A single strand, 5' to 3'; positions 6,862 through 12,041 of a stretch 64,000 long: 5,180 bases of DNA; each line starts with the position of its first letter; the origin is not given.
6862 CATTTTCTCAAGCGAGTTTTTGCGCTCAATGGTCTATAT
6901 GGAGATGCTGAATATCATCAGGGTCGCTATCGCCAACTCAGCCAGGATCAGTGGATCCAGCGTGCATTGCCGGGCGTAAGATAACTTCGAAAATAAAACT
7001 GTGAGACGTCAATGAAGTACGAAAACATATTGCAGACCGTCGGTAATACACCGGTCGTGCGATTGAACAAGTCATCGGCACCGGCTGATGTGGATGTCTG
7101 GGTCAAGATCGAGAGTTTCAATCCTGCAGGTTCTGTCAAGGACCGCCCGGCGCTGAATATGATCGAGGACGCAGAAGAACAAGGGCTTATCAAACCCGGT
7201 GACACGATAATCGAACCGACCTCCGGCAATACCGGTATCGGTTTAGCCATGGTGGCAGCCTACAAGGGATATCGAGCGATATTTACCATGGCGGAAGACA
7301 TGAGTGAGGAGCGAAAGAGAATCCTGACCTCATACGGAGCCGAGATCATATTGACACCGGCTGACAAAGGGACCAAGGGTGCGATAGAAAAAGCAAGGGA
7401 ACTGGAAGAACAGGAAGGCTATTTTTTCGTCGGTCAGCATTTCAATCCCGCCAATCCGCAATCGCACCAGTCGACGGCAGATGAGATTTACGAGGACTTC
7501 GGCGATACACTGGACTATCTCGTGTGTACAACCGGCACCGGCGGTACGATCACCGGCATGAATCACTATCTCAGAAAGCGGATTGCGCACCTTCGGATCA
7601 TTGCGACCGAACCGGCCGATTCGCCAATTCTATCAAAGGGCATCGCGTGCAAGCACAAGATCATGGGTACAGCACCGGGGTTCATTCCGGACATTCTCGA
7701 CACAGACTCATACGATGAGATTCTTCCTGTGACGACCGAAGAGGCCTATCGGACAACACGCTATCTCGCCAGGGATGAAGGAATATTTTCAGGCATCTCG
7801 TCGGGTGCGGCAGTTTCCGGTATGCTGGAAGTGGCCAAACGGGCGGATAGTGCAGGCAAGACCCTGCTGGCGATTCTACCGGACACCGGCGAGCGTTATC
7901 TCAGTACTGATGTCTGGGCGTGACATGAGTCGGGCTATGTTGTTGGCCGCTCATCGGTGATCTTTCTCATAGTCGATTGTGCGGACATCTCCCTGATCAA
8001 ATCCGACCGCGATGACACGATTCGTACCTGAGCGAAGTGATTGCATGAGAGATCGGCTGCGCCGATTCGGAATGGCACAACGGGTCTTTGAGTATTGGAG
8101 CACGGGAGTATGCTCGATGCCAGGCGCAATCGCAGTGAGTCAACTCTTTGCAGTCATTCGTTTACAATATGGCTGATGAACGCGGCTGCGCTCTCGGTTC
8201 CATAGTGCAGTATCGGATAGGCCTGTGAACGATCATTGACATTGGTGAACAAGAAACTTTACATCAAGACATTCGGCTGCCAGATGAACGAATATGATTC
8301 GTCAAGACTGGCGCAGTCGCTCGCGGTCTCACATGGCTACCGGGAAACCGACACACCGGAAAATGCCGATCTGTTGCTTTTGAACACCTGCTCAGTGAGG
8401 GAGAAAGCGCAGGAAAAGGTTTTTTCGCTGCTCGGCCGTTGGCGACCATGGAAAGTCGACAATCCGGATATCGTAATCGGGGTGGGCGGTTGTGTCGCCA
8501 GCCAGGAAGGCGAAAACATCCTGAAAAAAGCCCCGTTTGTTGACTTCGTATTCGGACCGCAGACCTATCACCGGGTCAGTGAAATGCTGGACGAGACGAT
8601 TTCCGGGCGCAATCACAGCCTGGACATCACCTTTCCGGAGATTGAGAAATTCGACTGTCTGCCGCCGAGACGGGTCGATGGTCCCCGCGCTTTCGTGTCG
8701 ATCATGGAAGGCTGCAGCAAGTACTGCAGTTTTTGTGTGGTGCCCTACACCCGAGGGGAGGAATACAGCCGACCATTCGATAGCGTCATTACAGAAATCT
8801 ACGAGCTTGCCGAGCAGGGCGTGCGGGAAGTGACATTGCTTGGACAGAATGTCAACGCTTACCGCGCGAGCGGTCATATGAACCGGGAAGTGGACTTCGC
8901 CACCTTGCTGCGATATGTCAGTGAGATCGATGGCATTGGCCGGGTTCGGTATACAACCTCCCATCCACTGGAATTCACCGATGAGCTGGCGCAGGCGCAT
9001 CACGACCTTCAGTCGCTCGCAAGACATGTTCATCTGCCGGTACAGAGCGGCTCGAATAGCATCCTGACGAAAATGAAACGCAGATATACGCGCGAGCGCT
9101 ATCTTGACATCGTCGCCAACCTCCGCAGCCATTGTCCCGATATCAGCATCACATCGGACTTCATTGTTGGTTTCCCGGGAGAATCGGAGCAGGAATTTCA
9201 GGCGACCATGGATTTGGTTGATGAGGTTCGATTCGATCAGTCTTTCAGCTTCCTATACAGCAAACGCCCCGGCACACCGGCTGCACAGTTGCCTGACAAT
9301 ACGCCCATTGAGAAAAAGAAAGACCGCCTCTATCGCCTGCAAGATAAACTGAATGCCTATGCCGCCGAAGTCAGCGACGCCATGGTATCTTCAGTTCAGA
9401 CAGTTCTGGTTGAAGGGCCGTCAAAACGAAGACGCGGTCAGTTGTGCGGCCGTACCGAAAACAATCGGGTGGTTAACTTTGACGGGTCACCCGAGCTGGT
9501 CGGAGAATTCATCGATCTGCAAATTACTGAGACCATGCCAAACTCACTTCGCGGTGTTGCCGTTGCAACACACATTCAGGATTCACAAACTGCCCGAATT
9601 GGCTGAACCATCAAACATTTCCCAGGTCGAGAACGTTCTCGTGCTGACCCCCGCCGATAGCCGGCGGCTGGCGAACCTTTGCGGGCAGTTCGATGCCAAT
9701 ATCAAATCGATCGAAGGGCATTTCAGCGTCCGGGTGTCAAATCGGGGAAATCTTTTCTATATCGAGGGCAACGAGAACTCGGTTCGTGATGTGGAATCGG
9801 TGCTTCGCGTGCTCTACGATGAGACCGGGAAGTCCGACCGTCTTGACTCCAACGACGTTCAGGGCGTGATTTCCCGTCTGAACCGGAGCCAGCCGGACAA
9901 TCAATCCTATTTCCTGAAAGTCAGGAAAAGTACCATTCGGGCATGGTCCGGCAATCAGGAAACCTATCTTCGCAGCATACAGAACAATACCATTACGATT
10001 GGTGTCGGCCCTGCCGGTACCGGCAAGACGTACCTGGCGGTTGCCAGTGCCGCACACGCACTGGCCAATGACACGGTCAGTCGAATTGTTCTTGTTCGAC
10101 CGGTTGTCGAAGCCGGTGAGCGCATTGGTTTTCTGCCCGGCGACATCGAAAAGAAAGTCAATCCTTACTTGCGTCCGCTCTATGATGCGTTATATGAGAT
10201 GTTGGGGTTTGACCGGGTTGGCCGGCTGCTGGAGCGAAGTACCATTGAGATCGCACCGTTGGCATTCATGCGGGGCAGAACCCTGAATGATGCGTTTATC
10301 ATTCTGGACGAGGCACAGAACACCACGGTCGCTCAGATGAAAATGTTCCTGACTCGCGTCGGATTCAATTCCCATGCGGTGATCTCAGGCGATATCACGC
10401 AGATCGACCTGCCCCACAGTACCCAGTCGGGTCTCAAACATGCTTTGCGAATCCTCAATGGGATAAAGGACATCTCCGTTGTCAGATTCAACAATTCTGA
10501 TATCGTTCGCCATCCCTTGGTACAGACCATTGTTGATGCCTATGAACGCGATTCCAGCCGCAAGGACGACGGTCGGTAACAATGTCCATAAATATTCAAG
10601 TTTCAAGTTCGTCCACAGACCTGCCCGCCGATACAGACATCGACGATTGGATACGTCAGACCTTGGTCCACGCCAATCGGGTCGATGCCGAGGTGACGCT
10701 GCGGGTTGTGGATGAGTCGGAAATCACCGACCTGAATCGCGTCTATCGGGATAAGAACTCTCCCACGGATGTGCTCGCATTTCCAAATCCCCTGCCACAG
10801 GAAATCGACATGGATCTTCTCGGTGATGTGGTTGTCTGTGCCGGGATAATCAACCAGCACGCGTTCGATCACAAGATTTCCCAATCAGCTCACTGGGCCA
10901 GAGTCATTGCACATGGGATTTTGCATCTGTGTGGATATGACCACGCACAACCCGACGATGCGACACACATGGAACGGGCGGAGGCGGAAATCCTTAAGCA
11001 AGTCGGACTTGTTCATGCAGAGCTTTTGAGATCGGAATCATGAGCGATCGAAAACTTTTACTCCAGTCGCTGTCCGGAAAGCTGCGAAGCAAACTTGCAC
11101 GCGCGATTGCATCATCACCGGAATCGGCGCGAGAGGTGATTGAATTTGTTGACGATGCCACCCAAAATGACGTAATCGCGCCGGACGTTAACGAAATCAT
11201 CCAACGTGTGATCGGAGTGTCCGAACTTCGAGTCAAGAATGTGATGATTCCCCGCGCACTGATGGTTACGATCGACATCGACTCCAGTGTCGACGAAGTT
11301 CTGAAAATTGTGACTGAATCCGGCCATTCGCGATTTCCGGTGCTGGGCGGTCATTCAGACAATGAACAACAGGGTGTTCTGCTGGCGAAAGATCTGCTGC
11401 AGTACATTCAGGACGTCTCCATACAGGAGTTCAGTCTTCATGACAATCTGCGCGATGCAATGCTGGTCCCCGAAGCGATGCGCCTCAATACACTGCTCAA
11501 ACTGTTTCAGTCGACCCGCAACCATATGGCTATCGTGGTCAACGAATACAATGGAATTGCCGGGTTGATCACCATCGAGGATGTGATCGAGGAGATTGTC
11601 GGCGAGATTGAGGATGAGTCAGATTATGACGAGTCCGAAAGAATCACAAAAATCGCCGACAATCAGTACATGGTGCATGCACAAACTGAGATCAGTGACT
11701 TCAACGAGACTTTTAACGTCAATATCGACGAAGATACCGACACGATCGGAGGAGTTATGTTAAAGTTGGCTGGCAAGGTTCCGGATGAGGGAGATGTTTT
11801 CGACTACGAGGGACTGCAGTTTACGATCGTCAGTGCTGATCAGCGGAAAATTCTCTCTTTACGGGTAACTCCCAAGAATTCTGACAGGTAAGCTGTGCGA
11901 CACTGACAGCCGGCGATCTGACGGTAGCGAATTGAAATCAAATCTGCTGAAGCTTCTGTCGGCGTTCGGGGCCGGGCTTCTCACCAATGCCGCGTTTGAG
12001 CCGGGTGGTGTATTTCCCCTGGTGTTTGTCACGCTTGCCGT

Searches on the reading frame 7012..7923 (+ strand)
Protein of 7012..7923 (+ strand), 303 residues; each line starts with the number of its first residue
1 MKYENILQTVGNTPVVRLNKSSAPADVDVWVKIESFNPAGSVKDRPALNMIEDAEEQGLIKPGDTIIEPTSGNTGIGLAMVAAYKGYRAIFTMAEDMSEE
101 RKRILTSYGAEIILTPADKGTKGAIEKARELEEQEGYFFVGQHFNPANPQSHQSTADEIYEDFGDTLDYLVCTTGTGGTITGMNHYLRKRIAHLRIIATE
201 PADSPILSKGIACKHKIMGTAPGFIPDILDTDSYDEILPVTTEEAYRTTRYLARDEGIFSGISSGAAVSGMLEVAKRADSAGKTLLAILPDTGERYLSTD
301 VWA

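Call 76: search_protein_families(library=pfam, proteins=[window:7012-7923:+], max_evalue=0.00001)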
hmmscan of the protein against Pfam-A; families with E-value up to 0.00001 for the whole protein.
window:7012-7923:+ (303 aa): 1 family
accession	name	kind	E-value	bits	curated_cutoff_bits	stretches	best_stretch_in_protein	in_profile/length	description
PF00291.31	PALP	-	1.6e-75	254.6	35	1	7-291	2-295/295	Pyridoxal-phosphate dependent enzyme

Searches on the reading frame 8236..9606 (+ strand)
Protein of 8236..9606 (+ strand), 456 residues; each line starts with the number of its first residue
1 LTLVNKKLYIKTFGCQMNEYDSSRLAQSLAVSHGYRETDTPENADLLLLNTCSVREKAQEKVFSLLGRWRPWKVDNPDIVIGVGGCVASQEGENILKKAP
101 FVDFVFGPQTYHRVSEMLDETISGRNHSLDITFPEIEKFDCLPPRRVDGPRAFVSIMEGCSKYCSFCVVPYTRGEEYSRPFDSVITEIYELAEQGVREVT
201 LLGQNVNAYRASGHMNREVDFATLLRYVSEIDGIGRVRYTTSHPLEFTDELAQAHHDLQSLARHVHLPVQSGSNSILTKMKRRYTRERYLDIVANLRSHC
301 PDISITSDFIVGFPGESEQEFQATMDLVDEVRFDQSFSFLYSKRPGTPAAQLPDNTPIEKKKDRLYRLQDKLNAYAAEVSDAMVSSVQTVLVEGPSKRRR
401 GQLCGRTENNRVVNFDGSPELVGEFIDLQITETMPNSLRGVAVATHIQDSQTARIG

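Call 76: search_protein_families(library=pfam, proteins=[window:8236-9606:+], max_evalue=0.00001)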
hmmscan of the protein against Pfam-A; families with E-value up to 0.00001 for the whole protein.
window:8236-9606:+ (456 aa): 3 families
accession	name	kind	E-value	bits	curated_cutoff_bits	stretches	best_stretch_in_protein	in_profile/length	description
PF00919.26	UPF0004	-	2.2e-29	101.8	27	1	7-107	1-98/98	Uncharacterized protein family UPF0004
PF04055.27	Radical_SAM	-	2.6e-27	96.5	29.5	1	154-328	1-166/166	Radical SAM superfamily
PF01938.26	TRAM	-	2.8e-15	56.4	21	1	382-443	2-61/61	TRAM domain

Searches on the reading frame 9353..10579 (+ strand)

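Call 76: search_protein_families(library=pfam, proteins=[window:9353-10579:+], max_evalue=0.00001)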
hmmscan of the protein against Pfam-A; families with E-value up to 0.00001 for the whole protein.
window:9353-10579:+ (408 aa): 2 families
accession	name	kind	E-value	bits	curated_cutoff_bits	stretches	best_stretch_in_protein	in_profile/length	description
PF02562.22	PhoH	-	6.2e-92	307.1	27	1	195-398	2-205/205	PhoH-like protein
PF13245.12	AAA_19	-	3.2e-07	31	25.1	1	207-351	6-129/134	AAA domain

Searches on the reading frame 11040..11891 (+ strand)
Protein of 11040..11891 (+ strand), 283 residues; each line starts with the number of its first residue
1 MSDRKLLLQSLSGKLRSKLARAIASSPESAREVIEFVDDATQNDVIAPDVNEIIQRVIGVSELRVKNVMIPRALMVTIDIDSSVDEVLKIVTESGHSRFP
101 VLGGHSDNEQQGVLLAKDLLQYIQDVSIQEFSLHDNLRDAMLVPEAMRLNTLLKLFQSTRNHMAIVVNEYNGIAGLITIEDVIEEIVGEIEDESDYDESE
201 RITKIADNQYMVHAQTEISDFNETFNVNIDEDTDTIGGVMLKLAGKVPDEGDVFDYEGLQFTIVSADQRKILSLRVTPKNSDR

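Call 76: search_protein_families(library=pfam, proteins=[window:11040-11891:+], max_evalue=0.00001)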
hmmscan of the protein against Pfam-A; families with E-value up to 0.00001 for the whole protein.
window:11040-11891:+ (283 aa): 2 families
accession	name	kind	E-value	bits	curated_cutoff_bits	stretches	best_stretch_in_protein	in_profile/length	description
PF03471.22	CorC_HlyC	-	2.2e-20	72.9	27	1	204-279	2-80/81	Transporter associated domain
PF00571.33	CBS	-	8.1e-15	55.3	24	1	66-124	2-56/57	CBS domain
